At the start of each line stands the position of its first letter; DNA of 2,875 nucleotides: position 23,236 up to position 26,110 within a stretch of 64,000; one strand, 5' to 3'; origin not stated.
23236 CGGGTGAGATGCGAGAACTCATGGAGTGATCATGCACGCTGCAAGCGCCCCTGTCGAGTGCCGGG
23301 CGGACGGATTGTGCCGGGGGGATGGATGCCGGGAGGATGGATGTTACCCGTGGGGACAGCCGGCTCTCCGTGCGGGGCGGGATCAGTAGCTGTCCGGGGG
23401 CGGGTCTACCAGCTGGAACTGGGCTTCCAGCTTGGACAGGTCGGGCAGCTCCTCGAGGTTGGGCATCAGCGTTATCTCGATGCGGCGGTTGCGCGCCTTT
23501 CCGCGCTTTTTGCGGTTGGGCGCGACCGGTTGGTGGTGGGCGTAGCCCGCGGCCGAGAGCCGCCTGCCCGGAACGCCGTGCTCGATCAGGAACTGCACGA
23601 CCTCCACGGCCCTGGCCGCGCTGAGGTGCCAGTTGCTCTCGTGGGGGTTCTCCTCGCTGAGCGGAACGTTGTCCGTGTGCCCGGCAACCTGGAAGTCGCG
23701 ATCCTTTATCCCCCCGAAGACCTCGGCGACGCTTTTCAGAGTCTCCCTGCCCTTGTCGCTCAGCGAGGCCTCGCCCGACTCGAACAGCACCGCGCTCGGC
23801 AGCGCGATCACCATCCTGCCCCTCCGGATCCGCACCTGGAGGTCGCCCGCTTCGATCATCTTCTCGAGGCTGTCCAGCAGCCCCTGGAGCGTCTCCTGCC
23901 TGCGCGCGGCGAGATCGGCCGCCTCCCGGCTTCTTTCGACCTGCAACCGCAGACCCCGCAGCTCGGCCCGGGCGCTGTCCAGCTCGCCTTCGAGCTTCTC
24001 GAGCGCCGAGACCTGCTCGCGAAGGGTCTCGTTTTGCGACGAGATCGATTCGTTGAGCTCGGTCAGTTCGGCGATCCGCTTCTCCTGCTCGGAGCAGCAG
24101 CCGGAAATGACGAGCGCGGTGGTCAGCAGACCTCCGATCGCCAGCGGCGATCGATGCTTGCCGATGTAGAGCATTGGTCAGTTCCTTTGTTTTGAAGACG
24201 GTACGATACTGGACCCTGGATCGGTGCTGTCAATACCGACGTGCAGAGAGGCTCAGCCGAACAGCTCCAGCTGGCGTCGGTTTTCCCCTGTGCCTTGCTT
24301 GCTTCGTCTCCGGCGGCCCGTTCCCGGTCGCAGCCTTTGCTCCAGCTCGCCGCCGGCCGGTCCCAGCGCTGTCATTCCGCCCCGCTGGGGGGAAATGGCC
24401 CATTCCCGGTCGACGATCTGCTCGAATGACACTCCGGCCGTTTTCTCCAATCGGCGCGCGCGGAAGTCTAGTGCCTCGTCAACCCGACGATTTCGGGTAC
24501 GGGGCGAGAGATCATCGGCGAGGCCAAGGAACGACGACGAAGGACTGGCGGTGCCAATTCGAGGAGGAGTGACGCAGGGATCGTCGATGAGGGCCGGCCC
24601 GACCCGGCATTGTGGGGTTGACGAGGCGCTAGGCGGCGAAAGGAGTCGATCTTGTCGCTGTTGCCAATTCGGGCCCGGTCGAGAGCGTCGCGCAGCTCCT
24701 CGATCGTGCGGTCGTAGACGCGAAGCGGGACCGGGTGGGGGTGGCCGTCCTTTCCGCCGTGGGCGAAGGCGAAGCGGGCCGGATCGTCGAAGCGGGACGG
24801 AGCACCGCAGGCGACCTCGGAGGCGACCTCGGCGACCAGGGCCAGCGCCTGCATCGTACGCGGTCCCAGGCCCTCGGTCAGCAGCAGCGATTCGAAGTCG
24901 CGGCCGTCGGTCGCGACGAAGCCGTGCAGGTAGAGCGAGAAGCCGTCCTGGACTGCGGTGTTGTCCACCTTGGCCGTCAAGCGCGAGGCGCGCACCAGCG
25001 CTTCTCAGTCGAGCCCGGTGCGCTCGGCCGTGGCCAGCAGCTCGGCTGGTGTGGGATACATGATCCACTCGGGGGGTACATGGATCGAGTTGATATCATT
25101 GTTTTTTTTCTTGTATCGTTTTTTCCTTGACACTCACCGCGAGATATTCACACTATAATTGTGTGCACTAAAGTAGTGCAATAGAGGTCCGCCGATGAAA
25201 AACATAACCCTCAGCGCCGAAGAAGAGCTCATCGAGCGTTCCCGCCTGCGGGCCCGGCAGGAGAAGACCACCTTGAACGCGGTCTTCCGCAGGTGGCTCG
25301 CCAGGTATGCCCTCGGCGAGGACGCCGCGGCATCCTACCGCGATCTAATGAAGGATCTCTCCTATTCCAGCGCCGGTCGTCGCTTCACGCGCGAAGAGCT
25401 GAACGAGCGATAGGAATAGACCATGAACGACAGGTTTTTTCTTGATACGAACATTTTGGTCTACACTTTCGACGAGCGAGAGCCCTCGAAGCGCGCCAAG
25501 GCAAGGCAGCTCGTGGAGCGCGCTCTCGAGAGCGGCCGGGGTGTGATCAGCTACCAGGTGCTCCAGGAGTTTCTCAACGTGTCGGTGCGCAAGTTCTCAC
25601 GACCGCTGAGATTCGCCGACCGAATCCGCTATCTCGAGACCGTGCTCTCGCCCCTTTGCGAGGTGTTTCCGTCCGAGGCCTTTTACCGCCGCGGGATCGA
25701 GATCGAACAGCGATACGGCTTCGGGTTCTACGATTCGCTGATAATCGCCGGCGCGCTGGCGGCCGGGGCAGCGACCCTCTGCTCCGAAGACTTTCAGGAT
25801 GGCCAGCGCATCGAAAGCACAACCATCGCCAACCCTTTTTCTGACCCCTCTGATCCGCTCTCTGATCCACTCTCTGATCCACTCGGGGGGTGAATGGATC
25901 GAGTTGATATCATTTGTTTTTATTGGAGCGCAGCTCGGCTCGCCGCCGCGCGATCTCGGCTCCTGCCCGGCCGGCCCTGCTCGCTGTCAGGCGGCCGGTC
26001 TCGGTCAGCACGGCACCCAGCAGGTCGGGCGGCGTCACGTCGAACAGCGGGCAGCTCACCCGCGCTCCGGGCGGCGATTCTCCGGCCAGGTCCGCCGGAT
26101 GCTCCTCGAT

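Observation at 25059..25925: VapBC toxin-antitoxin cassette bounded by 50-bp direct repeats inserted precisely between the stop of one gene and the start of the next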

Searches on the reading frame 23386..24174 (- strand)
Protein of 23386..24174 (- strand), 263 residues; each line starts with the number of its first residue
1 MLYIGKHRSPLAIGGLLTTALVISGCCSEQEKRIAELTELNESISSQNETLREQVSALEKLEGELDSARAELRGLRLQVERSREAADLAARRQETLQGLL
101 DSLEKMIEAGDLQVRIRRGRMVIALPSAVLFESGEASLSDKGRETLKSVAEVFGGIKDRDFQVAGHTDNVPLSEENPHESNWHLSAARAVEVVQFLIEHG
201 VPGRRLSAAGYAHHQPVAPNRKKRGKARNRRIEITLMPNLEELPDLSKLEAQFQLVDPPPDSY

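Call 8: search_protein_families(library=pfam, proteins=[window:23386-24174:-], max_evalue=0.01)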
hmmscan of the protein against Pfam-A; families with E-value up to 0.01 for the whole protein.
window:23386-24174:- (263 aa): 2 families
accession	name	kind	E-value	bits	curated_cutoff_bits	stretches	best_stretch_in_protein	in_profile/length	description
PF00691.25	OmpA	-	1.7e-20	73.6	27.2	1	130-230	1-98/98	OmpA family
PF20379.3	DUF6674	-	0.0013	18.9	28.5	1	32-157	3-118/251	Family of unknown function (DUF6674)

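Call 58: find_encoding_contigs(protein=window:23386-24174:-, flank=4000, max_places=6)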
Protein window:23386-24174:- (263 aa): no gene with exactly this product is on record in the collection.

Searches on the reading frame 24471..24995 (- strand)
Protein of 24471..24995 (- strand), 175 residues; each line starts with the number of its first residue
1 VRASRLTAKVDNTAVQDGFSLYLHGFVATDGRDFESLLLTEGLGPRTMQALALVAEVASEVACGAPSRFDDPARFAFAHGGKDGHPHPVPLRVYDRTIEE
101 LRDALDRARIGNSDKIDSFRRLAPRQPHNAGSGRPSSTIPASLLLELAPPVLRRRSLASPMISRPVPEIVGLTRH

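Call 8: search_protein_families(library=pfam, proteins=[window:24471-24995:-], max_evalue=0.01)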
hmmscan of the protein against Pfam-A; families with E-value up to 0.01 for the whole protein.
window:24471-24995:- (175 aa): 1 family
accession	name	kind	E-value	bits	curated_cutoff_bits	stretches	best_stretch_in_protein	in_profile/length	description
PF05559.16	DUF763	-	6.3e-29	101.6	35.5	2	32-89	266-319/319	Protein of unknown function (DUF763)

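Call 45: search_protein_families(library=ncbifam, proteins=[window:24471-24995:-], max_evalue=1)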
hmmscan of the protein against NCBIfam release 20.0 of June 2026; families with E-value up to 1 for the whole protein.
window:24471-24995:- (175 aa): 0 families

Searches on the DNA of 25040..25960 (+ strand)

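Call 51: search_dna_similar(query=window:25040-25960:+, collection=plasmids, mode=distant, max_rows=10)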
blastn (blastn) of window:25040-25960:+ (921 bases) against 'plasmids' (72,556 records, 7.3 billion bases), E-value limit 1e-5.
No match.

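Call 52: search_dna_similar(query=window:25040-25960:+, collection=phages, mode=distant, max_rows=10)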
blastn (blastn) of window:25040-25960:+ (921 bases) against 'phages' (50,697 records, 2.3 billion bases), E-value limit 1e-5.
No match.

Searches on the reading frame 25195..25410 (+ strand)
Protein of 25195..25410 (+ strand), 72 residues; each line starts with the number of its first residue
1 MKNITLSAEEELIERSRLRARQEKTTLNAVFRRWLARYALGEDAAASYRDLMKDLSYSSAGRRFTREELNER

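Call 8: search_protein_families(library=pfam, proteins=[window:25195-25410:+], max_evalue=0.01)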
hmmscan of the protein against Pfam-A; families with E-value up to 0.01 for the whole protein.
window:25195-25410:+ (72 aa): 0 families

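Call 45: search_protein_families(library=ncbifam, proteins=[window:25195-25410:+], max_evalue=1)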
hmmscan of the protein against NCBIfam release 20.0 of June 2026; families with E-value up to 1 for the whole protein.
window:25195-25410:+ (72 aa): 0 families

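Call 92: search_protein_families(library=pfam, proteins=[window:25195-25410:+], max_evalue=10)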
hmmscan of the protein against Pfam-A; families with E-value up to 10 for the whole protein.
window:25195-25410:+ (72 aa): 4 families
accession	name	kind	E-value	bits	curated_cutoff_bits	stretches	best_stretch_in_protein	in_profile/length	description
PF19891.5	DUF6364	-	0.015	16.2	27.3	1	4-59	5-53/70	Family of unknown function (DUF6364)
PF07042.17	TrfA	-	0.024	14.1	22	1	18-68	92-141/282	TrfA protein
PF11126.13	Phage_DsbA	-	0.025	15.2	25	1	5-38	10-43/67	Transcriptional regulator DsbA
PF05364.19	SecIII_SopE_N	-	0.1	13.2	27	1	3-33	2-32/74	Salmonella type III secretion SopE effector N-terminus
